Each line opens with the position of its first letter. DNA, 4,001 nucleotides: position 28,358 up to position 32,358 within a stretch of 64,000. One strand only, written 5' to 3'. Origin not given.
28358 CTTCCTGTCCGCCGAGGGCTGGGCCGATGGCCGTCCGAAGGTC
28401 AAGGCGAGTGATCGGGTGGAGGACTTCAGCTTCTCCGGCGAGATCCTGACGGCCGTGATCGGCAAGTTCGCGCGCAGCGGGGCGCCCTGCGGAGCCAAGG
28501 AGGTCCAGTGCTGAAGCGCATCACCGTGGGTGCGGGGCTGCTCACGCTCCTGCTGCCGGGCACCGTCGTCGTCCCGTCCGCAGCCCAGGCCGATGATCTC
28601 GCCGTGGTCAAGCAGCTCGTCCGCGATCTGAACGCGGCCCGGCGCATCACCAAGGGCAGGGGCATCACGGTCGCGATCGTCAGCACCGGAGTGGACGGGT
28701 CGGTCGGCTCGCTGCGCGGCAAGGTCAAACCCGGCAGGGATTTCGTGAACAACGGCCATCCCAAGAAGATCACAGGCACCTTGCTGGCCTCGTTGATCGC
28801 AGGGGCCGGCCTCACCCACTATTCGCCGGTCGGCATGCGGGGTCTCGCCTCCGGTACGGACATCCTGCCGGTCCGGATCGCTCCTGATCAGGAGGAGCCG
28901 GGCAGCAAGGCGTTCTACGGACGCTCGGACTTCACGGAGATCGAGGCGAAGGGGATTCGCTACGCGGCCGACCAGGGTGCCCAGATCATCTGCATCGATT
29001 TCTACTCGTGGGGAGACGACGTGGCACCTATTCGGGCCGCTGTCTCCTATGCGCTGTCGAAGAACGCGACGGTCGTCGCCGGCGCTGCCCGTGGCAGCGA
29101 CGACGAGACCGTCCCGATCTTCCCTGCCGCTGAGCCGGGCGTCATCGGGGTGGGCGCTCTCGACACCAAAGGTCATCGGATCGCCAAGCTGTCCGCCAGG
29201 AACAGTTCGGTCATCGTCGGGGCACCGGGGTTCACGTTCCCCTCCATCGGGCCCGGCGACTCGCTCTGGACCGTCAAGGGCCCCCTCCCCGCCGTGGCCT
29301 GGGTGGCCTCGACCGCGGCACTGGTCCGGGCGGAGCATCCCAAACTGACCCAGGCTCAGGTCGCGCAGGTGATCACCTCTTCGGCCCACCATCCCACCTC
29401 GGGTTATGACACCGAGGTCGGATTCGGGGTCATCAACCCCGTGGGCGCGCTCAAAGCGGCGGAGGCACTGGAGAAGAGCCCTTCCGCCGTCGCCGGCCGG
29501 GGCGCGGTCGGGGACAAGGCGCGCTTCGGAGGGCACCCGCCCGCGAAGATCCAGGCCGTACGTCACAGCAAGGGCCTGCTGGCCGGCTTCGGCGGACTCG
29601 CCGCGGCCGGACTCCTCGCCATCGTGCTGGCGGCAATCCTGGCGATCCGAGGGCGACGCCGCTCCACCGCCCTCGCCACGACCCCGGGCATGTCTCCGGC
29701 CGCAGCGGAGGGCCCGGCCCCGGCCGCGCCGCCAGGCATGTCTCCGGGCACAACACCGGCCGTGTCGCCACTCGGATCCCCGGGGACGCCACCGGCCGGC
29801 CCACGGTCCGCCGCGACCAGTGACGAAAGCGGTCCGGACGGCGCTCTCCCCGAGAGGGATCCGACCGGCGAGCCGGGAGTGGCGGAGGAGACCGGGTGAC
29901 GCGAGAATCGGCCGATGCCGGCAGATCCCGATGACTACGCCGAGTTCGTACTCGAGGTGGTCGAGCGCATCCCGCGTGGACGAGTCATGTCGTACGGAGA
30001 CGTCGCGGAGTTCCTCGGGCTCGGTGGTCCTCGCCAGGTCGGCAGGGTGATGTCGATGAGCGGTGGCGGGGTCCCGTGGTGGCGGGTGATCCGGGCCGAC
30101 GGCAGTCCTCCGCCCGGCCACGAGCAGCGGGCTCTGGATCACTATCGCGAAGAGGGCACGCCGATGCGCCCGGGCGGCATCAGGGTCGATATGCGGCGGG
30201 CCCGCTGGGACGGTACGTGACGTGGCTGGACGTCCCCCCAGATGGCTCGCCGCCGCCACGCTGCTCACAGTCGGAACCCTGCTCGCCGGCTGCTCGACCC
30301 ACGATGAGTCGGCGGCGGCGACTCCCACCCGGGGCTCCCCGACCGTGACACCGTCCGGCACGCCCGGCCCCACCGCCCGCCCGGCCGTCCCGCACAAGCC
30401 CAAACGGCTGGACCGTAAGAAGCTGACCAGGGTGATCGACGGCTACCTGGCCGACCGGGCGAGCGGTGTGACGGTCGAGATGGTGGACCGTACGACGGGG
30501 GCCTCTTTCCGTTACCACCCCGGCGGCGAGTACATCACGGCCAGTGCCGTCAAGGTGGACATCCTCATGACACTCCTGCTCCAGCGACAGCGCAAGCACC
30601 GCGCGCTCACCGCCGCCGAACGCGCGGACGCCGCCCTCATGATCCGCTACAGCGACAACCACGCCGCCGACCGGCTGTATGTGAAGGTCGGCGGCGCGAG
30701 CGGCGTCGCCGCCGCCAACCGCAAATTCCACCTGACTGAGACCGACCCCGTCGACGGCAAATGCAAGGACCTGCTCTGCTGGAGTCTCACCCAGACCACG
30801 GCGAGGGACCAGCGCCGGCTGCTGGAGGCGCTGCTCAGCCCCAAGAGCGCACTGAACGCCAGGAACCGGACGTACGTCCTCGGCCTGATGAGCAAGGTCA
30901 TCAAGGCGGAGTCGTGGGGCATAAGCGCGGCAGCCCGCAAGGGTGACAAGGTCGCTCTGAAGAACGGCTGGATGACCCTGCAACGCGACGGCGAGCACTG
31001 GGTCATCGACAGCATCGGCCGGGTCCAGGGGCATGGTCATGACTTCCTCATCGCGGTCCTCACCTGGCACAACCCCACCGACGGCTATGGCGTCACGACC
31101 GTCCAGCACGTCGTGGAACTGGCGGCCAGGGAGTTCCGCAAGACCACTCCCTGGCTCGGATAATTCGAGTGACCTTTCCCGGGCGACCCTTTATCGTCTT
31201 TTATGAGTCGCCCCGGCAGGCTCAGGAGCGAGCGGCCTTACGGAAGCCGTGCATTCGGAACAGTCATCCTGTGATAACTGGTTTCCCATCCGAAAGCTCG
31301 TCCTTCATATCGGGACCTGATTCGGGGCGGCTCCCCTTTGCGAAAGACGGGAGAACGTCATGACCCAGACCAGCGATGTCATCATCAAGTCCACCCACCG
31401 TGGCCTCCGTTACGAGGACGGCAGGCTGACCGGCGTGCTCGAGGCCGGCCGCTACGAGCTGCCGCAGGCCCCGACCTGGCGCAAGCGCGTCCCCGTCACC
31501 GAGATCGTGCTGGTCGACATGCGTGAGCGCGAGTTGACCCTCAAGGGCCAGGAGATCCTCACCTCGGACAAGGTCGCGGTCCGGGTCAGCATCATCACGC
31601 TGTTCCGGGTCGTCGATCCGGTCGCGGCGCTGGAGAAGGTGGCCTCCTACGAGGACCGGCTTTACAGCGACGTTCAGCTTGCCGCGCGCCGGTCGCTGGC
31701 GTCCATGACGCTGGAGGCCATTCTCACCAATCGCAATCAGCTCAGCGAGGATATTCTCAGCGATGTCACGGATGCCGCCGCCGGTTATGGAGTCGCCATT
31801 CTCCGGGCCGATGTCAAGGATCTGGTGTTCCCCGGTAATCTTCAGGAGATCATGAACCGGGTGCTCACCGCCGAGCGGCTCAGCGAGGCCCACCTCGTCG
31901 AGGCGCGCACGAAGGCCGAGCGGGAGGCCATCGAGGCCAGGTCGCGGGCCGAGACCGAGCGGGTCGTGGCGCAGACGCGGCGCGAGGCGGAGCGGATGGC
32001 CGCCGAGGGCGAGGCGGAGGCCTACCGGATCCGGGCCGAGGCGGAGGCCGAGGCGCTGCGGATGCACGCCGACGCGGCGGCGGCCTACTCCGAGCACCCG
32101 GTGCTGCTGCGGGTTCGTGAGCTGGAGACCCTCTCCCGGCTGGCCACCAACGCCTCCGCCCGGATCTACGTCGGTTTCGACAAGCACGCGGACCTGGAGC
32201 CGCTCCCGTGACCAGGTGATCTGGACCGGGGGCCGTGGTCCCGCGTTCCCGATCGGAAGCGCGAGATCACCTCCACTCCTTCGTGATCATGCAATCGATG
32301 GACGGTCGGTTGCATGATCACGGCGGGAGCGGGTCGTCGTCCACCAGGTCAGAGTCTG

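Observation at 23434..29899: Candidate new system: three tandem 4-Cys membrane protein + mycosin-like subtilase modules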

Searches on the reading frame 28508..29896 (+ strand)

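Call 3: search_protein_families(library=pfam, proteins=[window:28508-29896:+], max_evalue=0.1)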
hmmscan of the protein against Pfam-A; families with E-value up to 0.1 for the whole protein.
window:28508-29896:+ (463 aa): 1 family
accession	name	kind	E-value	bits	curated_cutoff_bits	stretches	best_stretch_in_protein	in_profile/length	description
PF00082.27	Peptidase_S8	-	4.7e-16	59.4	21.8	1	50-307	1-288/288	Subtilase family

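Call 4: search_protein_families(library=ncbifam, proteins=[window:28508-29896:+], max_evalue=0.1)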
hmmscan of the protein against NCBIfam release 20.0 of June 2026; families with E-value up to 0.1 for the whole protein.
window:28508-29896:+ (463 aa): 4 families
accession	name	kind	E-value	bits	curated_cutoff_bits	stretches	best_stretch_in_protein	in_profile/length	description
TIGR03921.1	T7SS_mycosin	equivalog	1e-58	199.2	278.75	1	41-385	3-352/353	type VII secretion-associated serine protease mycosin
TIGR03895.1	protease_PatA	subfamily_domain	7.6e-07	28.2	421.05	1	147-303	47-210/606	PatA/PatG family cyanobactin maturation protease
NF049966.1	QH_SP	equivalog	1.4e-06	27.9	165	1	147-295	77-213/219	subtilisin-like serine protease QhpE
NF033595.1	denti_PrtP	equivalog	5.7e-06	25.2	300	1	189-323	367-507/606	dentilisin complex serine proteinase subunit PrtP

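Call 79: search_protein_families(library=padloc, proteins=[window:28508-29896:+], max_evalue=0.001)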
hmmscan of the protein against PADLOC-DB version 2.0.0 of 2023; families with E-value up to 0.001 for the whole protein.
window:28508-29896:+ (463 aa): 0 families

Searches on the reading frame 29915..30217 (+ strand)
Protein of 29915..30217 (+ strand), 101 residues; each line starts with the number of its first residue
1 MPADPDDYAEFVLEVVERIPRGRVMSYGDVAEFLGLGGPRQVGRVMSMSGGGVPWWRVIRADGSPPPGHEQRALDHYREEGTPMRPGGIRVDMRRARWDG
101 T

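Call 52: search_protein_families(library=pfam, proteins=[window:29915-30217:+], max_evalue=0.00001)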
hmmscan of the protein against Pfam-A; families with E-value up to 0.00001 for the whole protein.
window:29915-30217:+ (101 aa): 1 family
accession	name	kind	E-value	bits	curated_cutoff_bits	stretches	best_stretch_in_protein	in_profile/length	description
PF01035.26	DNA_binding_1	-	2.9e-14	53.1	27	1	10-67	4-64/81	6-O-methylguanine DNA methyltransferase, DNA binding domain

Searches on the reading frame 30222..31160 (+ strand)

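Call 52: search_protein_families(library=pfam, proteins=[window:30222-31160:+], max_evalue=0.00001)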
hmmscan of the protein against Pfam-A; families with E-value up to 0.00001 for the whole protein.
window:30222-31160:+ (313 aa): 1 family
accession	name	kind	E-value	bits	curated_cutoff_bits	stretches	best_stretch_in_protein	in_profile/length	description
PF13354.11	Beta-lactamase2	-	2.9e-11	43.6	22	1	137-281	79-214/214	Beta-lactamase enzyme family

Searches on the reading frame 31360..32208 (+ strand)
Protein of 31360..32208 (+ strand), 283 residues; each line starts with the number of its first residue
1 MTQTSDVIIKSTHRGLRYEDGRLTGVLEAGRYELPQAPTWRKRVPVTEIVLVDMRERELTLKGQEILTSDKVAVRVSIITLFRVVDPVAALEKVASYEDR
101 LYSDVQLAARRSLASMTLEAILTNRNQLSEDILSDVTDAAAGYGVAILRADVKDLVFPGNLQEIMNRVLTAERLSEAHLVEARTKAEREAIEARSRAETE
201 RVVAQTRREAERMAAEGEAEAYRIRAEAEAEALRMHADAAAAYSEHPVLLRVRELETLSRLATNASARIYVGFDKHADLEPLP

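Call 52: search_protein_families(library=pfam, proteins=[window:31360-32208:+], max_evalue=0.00001)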
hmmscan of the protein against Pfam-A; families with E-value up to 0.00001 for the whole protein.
window:31360-32208:+ (283 aa): 1 family
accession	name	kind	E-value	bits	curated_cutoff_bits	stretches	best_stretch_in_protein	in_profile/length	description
PF01145.31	Band_7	-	1e-30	107.5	23.6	1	8-186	2-176/176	SPFH domain / Band 7 family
